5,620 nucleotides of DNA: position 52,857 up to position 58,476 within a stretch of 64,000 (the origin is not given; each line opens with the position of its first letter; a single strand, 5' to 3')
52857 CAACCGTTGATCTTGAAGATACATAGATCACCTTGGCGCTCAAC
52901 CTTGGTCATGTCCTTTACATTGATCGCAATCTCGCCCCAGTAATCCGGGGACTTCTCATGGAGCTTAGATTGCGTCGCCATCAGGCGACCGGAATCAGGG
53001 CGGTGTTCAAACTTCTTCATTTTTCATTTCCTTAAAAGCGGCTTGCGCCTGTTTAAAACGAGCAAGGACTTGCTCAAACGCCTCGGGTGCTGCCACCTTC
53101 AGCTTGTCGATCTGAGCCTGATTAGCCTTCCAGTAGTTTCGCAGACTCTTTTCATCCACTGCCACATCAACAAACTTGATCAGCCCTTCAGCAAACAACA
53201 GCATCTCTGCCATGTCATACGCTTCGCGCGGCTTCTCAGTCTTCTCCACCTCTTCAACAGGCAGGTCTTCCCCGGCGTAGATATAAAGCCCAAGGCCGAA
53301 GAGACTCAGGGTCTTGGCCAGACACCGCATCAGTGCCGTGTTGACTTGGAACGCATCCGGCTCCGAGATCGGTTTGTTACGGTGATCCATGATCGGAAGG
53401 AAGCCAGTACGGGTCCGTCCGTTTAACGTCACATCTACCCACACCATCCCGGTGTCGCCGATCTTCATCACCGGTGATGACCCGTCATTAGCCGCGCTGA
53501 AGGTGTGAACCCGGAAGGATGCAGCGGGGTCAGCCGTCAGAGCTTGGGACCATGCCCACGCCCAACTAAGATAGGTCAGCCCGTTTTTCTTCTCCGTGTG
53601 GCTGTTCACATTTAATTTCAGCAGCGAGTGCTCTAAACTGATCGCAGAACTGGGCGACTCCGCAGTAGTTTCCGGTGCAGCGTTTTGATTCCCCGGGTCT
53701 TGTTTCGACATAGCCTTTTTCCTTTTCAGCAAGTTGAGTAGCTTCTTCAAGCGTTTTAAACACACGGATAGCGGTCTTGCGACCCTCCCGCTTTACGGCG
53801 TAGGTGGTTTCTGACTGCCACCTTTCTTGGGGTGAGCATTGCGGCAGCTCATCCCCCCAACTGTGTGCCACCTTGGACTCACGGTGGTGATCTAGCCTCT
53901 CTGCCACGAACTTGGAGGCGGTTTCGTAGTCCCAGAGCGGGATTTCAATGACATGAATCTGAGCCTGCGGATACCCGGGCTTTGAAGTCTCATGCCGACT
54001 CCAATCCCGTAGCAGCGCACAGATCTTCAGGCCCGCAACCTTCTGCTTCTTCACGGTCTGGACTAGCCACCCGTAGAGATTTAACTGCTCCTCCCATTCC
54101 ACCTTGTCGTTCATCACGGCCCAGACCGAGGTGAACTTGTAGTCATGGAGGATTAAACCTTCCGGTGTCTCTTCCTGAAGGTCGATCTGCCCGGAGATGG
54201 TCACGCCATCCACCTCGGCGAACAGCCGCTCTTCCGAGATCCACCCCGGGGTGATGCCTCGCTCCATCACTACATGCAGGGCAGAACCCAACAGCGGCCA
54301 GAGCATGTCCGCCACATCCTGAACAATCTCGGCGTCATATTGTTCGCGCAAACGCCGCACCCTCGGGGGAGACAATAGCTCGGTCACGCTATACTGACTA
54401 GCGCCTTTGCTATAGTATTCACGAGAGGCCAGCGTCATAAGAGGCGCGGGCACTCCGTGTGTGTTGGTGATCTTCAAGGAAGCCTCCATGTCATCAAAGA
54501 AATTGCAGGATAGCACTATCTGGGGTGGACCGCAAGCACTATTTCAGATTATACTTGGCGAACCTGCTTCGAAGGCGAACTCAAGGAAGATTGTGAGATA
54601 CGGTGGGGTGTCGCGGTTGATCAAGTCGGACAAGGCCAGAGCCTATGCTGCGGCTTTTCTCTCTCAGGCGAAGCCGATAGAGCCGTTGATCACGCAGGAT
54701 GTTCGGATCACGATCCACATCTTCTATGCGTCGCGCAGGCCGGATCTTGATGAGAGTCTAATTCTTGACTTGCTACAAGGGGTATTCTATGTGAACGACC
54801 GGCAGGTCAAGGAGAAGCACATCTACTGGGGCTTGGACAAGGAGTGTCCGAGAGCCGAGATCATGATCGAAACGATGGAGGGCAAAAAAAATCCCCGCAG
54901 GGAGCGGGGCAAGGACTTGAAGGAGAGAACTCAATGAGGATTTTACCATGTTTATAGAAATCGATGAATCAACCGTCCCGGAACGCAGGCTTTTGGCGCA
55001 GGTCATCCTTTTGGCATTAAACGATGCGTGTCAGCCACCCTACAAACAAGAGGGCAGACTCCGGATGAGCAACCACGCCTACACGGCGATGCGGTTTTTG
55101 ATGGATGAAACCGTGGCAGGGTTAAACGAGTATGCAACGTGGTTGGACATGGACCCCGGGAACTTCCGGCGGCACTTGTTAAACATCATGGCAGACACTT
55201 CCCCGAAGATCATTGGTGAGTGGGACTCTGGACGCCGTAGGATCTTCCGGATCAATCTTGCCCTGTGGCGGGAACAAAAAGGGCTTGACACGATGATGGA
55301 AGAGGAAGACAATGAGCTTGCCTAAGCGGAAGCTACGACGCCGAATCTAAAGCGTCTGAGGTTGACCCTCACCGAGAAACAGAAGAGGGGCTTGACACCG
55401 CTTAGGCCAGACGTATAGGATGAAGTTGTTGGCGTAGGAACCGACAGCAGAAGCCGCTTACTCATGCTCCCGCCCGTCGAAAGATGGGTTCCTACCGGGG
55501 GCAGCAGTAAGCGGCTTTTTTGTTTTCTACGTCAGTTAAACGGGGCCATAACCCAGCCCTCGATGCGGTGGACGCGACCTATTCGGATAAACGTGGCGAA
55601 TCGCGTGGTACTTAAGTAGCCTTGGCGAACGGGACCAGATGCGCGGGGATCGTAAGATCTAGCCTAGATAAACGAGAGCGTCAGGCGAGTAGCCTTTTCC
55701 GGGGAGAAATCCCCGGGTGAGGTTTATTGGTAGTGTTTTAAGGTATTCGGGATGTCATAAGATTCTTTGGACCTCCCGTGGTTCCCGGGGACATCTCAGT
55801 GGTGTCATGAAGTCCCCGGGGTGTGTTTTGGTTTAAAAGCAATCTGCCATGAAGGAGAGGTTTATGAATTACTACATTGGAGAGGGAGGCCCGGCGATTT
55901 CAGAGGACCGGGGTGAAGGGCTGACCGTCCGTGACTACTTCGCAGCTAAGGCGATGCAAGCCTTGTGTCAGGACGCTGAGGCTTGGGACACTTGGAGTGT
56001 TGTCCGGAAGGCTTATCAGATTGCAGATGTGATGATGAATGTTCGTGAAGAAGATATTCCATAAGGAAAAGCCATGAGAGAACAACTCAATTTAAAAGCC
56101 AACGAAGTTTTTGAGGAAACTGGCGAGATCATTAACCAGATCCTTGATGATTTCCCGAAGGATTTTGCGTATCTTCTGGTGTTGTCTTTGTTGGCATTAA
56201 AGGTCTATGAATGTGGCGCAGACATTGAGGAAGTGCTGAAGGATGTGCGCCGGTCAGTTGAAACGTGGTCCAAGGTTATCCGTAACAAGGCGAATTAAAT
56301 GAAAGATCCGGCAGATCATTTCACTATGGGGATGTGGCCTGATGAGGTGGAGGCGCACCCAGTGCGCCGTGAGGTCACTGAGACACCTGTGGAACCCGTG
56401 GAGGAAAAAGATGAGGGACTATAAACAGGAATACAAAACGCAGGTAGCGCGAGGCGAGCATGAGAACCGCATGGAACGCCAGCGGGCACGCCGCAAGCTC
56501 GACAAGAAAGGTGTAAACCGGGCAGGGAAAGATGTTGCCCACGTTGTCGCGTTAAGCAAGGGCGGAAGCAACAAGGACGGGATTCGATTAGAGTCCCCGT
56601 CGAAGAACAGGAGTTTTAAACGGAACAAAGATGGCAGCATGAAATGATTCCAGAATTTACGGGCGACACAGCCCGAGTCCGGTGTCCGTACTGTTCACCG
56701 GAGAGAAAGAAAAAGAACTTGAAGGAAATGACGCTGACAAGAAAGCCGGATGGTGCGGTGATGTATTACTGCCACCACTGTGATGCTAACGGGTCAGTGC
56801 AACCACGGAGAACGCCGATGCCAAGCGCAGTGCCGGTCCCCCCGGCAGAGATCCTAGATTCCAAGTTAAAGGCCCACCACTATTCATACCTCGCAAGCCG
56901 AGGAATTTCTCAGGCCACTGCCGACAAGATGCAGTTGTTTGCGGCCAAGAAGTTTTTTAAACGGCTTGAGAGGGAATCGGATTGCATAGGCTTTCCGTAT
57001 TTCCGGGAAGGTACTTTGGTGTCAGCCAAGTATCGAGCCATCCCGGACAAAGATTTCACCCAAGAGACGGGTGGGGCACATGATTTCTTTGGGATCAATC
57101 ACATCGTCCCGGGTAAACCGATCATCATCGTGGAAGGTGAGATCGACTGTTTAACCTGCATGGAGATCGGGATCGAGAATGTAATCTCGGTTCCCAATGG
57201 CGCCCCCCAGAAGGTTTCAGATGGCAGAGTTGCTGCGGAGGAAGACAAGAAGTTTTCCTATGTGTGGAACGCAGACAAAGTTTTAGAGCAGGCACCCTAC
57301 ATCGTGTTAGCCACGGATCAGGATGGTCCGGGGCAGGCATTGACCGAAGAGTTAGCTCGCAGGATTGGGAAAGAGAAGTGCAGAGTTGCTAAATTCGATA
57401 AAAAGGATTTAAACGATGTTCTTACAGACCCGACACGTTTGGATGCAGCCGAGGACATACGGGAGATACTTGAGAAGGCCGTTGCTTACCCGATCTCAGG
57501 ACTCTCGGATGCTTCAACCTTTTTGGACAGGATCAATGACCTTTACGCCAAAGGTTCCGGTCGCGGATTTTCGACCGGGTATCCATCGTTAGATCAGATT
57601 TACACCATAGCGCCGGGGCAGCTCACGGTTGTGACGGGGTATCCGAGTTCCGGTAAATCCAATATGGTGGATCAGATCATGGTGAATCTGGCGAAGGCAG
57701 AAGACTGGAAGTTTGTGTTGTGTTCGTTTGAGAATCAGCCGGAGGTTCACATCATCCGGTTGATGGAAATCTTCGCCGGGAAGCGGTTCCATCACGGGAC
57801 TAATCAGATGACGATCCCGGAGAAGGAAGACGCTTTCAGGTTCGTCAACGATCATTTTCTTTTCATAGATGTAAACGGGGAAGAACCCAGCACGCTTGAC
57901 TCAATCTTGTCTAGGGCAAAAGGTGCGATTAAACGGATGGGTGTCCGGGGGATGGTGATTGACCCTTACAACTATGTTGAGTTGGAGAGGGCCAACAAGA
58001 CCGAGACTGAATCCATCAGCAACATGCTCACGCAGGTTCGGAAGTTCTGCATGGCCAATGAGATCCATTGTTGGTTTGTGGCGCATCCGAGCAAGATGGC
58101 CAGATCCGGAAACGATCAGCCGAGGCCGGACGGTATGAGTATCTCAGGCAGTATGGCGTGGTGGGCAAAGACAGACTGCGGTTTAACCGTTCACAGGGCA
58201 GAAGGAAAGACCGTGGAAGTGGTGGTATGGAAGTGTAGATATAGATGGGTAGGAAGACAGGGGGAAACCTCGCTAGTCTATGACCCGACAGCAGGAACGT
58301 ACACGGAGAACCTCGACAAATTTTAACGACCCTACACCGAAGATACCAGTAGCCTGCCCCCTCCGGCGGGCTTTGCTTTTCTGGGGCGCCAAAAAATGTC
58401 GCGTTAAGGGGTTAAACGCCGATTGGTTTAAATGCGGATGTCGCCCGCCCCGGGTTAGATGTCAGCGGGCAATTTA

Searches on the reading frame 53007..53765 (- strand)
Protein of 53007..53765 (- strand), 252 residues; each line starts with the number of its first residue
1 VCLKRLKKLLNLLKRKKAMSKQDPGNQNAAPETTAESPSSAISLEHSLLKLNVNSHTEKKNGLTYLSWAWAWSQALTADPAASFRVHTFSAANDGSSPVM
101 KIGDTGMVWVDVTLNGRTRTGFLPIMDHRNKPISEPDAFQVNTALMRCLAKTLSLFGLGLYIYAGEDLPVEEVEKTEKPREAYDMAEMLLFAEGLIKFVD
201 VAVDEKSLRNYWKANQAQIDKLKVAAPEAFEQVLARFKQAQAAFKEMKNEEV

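Call 13: search_protein_families(library=pfam, proteins=[window:53007-53765:-], max_evalue=0.01)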
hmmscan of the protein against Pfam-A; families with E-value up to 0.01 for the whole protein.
window:53007-53765:- (252 aa): 1 family
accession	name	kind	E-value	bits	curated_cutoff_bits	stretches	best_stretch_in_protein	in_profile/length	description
PF06378.16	SSAP_Sak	-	1.6e-41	141.8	22.3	1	48-184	6-138/152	Sak Single Strand Annealing Protein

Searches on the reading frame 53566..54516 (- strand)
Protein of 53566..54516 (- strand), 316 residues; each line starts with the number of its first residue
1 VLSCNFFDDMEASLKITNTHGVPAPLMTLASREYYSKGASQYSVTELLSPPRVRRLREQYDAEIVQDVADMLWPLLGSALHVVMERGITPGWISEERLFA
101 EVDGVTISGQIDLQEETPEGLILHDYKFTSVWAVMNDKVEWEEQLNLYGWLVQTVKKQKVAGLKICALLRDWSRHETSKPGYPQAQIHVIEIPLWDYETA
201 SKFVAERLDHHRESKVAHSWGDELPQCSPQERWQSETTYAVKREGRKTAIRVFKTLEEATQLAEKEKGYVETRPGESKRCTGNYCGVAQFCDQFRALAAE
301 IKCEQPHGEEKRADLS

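Call 13: search_protein_families(library=pfam, proteins=[window:53566-54516:-], max_evalue=0.01)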
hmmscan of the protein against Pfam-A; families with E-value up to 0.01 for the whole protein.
window:53566-54516:- (316 aa): 1 family
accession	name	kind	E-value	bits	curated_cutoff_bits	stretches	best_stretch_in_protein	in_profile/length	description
PF12705.13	PDDEXK_1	-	1.6e-08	35.2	22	1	59-292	83-247/247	PD-(D/E)XK nuclease superfamily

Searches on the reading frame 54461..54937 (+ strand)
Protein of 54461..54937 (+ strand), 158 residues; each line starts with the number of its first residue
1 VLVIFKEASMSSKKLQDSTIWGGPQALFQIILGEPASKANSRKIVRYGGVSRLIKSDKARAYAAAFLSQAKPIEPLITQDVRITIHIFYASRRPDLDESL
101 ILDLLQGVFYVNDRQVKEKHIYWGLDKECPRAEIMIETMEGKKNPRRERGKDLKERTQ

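Call 38: search_protein_families(library=phrogs, proteins=[window:54461-54937:+], max_evalue=0.001)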
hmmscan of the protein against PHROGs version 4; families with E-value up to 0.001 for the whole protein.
window:54461-54937:+ (158 aa): 2 families
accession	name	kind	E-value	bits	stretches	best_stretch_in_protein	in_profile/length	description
phrog_140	-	DNA, RNA and nucleotide metabolism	2.3e-10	41.5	1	30-149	42-178/219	RusA-like Holliday junction resolvase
phrog_34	-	DNA, RNA and nucleotide metabolism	1.5e-09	38.9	1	27-146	74-201/259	RusA-like Holliday junction resolvase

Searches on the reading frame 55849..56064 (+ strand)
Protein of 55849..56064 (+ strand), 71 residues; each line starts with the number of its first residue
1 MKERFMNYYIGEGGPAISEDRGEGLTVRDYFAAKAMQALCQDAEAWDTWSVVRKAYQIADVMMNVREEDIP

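Call 38: search_protein_families(library=phrogs, proteins=[window:55849-56064:+], max_evalue=0.001)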
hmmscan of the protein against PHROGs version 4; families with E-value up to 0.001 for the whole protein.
window:55849-56064:+ (71 aa): 2 families
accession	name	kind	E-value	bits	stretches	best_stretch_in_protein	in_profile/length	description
phrog_2201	-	unknown function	1.5e-11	45.5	1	16-69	145-217/226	-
phrog_37111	-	unknown function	7.1e-06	27.3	1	23-67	78-128/130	-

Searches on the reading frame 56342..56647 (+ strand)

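Call 38: search_protein_families(library=phrogs, proteins=[window:56342-56647:+], max_evalue=0.001)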
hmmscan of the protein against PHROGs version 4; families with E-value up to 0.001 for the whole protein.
window:56342-56647:+ (101 aa): 1 family
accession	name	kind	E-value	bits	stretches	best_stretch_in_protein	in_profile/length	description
phrog_4590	-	unknown function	3.2e-09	38.1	1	22-94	3-83/100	-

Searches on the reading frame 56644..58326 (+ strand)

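Call 13: search_protein_families(library=pfam, proteins=[window:56644-58326:+], max_evalue=0.01)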
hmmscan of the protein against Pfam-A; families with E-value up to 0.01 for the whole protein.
window:56644-58326:+ (560 aa): 8 families
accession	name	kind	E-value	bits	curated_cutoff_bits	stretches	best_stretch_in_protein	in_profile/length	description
PF03796.21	DnaB_C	-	5.9e-10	39.4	27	1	308-519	1-214/255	DnaB-like helicase C terminal domain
PF13662.12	Toprim_4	-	3.1e-08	34.2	25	1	160-248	3-81/85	Toprim domain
PF13155.12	Toprim_2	-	7.9e-08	33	22.1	1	161-260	1-88/88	Toprim-like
PF06745.19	ATPase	-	9.8e-06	25.5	26.6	1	310-465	2-151/231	KaiC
PF01751.28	Toprim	-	1.1e-05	25.9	23.1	1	160-242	2-81/96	Toprim domain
PF13481.12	AAA_25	-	7.6e-05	22.8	27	1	322-485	30-193/195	AAA domain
PF02330.21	MAM33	-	0.0025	18.2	21.9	0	66-103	159-196/212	Mitochondrial glycoprotein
PF08433.16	KTI12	-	0.0078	16.2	22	0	327-372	3-36/271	Chromatin associated protein KTI12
